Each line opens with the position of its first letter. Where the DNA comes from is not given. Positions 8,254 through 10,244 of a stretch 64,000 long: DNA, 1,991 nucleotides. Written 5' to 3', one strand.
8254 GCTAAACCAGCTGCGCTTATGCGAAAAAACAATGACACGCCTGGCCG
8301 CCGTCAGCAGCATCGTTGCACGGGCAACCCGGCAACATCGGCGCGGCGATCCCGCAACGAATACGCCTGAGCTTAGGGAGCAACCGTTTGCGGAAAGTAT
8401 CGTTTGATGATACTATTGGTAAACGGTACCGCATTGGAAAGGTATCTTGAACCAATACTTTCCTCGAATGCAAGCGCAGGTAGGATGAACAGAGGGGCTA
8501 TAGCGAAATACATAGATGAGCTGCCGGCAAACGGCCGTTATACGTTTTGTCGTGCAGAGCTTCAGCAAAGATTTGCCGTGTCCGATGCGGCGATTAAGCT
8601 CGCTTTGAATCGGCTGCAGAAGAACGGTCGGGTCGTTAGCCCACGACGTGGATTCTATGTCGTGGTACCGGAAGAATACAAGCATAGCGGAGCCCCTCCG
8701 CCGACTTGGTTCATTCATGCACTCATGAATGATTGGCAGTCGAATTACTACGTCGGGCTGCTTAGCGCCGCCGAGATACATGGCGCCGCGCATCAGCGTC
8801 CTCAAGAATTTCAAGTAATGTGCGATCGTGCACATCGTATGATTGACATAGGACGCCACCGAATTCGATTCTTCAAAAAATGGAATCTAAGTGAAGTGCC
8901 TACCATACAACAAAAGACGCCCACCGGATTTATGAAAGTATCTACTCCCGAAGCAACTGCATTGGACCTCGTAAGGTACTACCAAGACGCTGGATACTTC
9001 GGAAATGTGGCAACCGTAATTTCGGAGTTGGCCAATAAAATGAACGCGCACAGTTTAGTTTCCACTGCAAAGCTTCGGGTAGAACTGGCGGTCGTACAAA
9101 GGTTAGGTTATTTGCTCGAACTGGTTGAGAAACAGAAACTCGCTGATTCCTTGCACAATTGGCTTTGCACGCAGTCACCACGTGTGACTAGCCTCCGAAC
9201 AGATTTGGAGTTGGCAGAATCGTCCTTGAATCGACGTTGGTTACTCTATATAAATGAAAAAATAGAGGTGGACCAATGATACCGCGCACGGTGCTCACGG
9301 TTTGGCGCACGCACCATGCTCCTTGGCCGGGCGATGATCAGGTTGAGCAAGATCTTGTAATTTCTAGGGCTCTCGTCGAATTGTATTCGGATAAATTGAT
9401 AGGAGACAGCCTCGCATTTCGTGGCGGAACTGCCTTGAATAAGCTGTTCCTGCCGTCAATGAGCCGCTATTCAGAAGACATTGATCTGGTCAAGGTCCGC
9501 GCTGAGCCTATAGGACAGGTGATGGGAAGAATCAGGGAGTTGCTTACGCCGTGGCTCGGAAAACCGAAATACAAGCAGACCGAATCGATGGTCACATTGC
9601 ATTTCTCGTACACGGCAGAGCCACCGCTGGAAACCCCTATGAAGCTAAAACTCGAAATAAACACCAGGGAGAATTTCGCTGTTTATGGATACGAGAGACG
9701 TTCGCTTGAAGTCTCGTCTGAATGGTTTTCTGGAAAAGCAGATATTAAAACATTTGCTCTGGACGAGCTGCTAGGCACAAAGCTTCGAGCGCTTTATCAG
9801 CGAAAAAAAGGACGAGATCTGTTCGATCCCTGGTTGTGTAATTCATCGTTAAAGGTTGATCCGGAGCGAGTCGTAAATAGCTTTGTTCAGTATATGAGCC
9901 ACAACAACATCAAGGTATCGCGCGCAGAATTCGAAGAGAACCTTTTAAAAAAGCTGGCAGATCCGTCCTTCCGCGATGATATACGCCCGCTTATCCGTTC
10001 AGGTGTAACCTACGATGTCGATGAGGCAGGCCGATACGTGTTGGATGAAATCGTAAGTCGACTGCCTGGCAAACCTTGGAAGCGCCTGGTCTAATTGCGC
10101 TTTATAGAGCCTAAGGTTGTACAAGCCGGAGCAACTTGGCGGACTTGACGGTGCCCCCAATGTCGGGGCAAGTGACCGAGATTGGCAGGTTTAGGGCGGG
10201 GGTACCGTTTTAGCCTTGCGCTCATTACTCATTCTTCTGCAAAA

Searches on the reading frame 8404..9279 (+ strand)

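Call 3: search_protein_families(library=pfam, proteins=[window:8404-9279:+], max_evalue=1)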
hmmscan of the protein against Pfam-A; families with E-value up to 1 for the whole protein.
window:8404-9279:+ (291 aa): 6 families
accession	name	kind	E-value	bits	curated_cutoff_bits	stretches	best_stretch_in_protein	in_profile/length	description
PF09407.15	AbiEi_1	-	4.1e-34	118.3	22.2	1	100-240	4-142/142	AbiEi antitoxin C-terminal domain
PF13338.12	AbiEi_4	-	0.0016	18.9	25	1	37-88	3-49/49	Transcriptional regulator, AbiEi antitoxin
PF00392.27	GntR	-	0.017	15.2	27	1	52-86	29-64/64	Bacterial regulatory proteins, gntR family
PF24970.1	ARM_RUK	-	0.074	12.9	27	1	223-254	37-68/244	RUNKEL ARM-repeat domain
PF08279.18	HTH_11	-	0.14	12.5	25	0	51-81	19-50/55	HTH domain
PF07848.18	PaaX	-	0.18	12.5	24.8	1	52-85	28-64/70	PaaX-like protein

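Call 62: search_protein_families(library=padloc, proteins=[window:8404-9279:+], max_evalue=0.01)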
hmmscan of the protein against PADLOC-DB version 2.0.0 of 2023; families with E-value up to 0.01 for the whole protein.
window:8404-9279:+ (291 aa): 22 families
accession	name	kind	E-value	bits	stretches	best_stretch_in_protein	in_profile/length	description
PDLC02266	AbiEi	-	1.8e-93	310.6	1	33-290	3-257/258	AbiEi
PDLC02282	AbiEi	-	1.2e-91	304.6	1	33-291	3-260/260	AbiEi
PDLC02252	AbiEi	-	1.6e-73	245.5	1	33-290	3-258/259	AbiEi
PDLC02267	AbiEi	-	3.9e-21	73.6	1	37-286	10-243/252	AbiEi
PDLC02276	AbiEi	-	2.7e-15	54.6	1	60-255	29-221/270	AbiEi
PDLC02270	AbiEi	-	1.9e-12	44.8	1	48-286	13-256/265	AbiEi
PDLC02269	AbiEi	-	4.9e-12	43.7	1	55-288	19-241/251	AbiEi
PDLC02273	AbiEi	-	1e-11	43.3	1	48-219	17-187/205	AbiEi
PDLC02287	AbiEi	-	3e-11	41.4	1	48-287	13-240/253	AbiEi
PDLC02268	AbiEi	-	1.3e-10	39.1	1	65-234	26-198/204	AbiEi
PDLC02286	AbiEi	-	4.4e-10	37.3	1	66-231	32-200/207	AbiEi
PDLC02242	AbiEi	-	1.1e-09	36.3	1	64-223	30-192/207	AbiEi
PDLC02271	AbiEi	-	8.3e-09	33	1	60-286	36-260/263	AbiEi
PDLC02233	AbiEi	-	4.3e-07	27.7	1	60-156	31-129/214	AbiEi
PDLC02226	AbiEi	-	6.7e-07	27.4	1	47-158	19-127/202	AbiEi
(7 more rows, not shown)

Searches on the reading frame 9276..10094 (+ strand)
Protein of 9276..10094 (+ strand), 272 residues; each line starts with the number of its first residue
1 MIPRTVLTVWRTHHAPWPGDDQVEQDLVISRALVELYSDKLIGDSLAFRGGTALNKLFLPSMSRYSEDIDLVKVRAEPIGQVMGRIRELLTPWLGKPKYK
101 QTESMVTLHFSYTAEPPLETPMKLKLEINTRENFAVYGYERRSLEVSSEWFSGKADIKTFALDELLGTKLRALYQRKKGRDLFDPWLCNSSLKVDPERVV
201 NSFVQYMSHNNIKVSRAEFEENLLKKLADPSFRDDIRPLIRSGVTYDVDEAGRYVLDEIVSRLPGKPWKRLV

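Call 3: search_protein_families(library=pfam, proteins=[window:9276-10094:+], max_evalue=1)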
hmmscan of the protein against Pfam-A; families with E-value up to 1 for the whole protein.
window:9276-10094:+ (272 aa): 1 family
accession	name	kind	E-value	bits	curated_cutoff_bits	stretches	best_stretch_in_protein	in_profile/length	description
PF08843.17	AbiEii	-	8.2e-35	121.3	22.5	1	31-250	1-234/238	Nucleotidyl transferase AbiEii toxin, Type IV TA system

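Call 62: search_protein_families(library=padloc, proteins=[window:9276-10094:+], max_evalue=0.01)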
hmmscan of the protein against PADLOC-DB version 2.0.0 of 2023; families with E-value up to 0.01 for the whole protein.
window:9276-10094:+ (272 aa): 25 families
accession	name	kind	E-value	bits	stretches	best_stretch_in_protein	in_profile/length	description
PDLC02294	AbiEii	-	9.8e-101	334.9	1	1-263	1-260/260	AbiEii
PDLC02304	AbiEii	-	3.3e-26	90.8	1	21-224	19-223/260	AbiEii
PDLC02305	AbiEii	-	1e-22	78.7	1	22-257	21-254/306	AbiEii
PDLC02303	AbiEii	-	4.9e-17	60.2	1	20-220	17-211/249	AbiEii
PDLC02290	AbiEii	-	1.1e-15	55.9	1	44-210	23-180/290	AbiEii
PDLC02323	AbiEii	-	6.7e-14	50.1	2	157-246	152-236/248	AbiEii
PDLC02293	AbiEii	-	3e-13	47.9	2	110-241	122-247/270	AbiEii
PDLC02292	AbiEii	-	1.1e-12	46.4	1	21-134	26-134/283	AbiEii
PDLC02307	AbiEii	-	1.1e-12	46.2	1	42-187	19-144/219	AbiEii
PDLC02317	AbiEii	-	6.5e-11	39.8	2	22-74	20-71/396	AbiEii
PDLC02318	AbiEii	-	1.3e-10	39.1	1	28-241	25-232/280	AbiEii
PDLC02289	AbiEii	-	4.2e-09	34.3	1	22-78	31-84/309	AbiEii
PDLC02330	AbiEii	-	4.4e-09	34.4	1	33-184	15-154/219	AbiEii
PDLC02324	AbiEii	-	8.1e-09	33.6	1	29-214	10-180/231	AbiEii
PDLC02296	AbiEii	-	3.6e-08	30.9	1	22-244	23-252/282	AbiEii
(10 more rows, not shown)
